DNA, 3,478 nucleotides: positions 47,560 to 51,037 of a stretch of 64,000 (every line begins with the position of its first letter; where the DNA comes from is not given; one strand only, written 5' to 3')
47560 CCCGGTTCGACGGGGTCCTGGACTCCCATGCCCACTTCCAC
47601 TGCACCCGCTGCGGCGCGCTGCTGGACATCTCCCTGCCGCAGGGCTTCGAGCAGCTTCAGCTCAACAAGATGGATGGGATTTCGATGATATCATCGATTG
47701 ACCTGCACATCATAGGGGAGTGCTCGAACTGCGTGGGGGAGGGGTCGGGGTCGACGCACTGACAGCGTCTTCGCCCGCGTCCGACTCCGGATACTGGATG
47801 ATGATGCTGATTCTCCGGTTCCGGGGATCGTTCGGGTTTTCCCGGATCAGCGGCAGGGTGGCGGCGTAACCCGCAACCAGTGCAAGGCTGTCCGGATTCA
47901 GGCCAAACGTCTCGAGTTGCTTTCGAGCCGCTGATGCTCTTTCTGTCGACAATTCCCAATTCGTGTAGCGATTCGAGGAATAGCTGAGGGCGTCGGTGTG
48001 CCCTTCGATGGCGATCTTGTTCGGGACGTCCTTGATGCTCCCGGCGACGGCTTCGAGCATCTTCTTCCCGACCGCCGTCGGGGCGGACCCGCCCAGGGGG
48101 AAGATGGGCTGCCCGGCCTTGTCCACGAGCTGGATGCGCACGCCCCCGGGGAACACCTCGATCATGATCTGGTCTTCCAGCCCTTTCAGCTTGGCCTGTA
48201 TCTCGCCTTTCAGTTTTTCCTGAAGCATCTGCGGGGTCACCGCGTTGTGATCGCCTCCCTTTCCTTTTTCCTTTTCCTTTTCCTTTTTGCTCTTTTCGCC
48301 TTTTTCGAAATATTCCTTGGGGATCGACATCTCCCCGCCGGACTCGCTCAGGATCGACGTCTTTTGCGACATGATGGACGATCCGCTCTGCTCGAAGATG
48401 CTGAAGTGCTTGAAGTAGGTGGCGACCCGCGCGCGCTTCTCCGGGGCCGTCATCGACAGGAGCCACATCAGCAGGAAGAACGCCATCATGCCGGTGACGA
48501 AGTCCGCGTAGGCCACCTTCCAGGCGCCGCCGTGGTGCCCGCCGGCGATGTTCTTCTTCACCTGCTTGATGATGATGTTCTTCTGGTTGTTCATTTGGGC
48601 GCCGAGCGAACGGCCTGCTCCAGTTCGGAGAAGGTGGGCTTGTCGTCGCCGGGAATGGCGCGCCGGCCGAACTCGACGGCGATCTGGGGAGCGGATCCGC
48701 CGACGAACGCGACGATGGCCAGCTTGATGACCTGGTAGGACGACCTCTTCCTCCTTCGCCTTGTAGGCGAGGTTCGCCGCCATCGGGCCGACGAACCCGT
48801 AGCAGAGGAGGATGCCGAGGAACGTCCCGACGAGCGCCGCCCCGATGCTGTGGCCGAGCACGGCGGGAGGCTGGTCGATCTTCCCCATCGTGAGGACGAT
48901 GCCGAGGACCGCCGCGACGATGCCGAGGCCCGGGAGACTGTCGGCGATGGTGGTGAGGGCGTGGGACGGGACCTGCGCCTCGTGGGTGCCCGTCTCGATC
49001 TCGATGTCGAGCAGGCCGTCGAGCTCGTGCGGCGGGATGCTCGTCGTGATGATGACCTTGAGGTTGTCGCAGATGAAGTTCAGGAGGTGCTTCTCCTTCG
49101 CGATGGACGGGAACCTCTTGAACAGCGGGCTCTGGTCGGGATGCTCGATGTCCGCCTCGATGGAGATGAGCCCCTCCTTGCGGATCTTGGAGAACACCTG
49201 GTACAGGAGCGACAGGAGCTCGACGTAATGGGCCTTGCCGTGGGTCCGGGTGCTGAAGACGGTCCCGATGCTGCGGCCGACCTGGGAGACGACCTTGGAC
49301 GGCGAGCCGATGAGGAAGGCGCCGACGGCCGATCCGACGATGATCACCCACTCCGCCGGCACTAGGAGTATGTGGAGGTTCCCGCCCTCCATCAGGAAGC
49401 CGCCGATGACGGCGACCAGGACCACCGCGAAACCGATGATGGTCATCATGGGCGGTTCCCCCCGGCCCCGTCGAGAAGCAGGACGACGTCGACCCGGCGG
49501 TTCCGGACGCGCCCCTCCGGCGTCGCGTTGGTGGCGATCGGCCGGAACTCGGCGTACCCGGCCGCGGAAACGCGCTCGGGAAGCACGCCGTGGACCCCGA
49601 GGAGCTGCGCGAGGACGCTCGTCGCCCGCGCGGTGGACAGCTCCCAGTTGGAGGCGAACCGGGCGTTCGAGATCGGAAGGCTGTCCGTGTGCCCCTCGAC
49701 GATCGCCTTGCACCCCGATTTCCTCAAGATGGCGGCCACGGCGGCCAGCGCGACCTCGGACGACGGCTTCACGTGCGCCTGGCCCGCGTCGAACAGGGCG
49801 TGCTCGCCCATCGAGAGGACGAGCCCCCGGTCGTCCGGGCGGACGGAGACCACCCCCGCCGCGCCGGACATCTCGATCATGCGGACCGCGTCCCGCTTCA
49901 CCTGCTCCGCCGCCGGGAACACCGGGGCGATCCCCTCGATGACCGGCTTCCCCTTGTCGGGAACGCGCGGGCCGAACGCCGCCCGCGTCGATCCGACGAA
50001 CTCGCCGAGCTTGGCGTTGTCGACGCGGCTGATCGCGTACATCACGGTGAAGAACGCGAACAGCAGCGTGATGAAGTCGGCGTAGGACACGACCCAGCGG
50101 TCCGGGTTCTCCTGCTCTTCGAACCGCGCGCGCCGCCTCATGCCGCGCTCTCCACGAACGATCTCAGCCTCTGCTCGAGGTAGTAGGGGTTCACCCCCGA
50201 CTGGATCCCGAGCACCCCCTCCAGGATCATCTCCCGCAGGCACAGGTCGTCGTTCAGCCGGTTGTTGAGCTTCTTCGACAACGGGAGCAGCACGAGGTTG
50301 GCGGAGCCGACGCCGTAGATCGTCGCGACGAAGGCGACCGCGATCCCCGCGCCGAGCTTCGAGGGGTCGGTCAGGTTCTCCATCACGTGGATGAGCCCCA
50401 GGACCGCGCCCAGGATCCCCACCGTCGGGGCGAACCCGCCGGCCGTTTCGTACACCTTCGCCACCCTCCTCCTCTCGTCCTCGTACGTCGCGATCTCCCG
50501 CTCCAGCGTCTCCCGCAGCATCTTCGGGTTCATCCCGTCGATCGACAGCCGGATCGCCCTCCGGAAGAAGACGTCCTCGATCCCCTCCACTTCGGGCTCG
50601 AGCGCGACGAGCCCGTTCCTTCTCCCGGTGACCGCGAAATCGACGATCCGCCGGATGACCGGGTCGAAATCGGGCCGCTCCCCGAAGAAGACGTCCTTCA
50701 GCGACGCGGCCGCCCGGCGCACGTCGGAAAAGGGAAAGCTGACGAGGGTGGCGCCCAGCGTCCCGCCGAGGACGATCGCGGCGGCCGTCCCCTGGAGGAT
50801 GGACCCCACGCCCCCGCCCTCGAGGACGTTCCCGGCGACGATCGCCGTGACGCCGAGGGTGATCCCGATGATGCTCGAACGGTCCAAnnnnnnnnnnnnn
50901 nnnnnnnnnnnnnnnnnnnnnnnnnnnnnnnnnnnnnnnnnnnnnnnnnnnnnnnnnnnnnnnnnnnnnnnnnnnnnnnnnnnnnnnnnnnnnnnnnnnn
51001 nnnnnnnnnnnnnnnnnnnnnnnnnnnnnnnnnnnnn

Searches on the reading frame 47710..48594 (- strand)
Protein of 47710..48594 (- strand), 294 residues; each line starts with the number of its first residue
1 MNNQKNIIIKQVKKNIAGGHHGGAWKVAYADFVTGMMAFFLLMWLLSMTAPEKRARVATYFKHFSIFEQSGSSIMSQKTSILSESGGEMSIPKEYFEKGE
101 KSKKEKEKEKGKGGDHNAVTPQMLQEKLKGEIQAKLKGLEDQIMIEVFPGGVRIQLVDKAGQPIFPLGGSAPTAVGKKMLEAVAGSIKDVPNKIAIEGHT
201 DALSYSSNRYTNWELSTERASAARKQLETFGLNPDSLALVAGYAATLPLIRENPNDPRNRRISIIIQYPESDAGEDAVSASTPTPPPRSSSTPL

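Call 45: search_protein_families(library=pfam, proteins=[window:47710-48594:-], max_evalue=0.001)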
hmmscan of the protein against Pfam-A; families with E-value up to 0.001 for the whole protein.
window:47710-48594:- (294 aa): 2 families
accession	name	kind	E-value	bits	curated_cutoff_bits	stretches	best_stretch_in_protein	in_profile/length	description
PF13677.11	MotB_plug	-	1.4e-17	63.4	24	1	12-62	5-55/58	Membrane MotB of proton-channel complex MotA/MotB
PF00691.25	OmpA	-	2e-12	47.8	27.2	1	175-260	12-96/98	OmpA family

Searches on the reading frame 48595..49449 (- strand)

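Call 45: search_protein_families(library=pfam, proteins=[window:48595-49449:-], max_evalue=0.001)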
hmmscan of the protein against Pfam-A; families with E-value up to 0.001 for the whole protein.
window:48595-49449:- (285 aa): 2 families
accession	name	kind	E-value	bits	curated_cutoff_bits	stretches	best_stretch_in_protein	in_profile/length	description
PF20560.3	MotA_N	-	1.4e-28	99.4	27.3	1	4-93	1-91/91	Motility protein A N-terminal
PF01618.21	MotA_ExbB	-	1.2e-10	41.7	22.9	1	135-234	19-121/127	MotA/TolQ/ExbB proton channel family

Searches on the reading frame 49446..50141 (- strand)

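Call 45: search_protein_families(library=pfam, proteins=[window:49446-50141:-], max_evalue=0.001)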
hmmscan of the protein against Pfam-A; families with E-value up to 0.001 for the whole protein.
window:49446-50141:- (231 aa): 2 families
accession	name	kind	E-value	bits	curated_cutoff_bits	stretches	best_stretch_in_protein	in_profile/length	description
PF00691.25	OmpA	-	1.6e-17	64.1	27.2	1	116-215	1-98/98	OmpA family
PF13677.11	MotB_plug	-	2.2e-16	59.6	24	1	5-56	4-58/58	Membrane MotB of proton-channel complex MotA/MotB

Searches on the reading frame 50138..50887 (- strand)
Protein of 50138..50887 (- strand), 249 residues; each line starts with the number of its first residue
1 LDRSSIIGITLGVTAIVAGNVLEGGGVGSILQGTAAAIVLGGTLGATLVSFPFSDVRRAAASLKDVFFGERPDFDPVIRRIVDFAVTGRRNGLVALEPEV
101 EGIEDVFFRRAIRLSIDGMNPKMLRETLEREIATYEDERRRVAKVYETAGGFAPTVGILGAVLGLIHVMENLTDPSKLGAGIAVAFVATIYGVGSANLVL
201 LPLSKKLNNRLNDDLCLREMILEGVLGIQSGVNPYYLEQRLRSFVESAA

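Call 45: search_protein_families(library=pfam, proteins=[window:50138-50887:-], max_evalue=0.001)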
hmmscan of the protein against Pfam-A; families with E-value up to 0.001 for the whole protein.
window:50138-50887:- (249 aa): 2 families
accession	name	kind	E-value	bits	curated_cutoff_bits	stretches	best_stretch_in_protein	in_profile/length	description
PF01618.21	MotA_ExbB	-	7.3e-29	100.5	22.9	1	101-214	3-121/127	MotA/TolQ/ExbB proton channel family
PF20560.3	MotA_N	-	1.2e-06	29.1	27.3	1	6-72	1-68/91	Motility protein A N-terminal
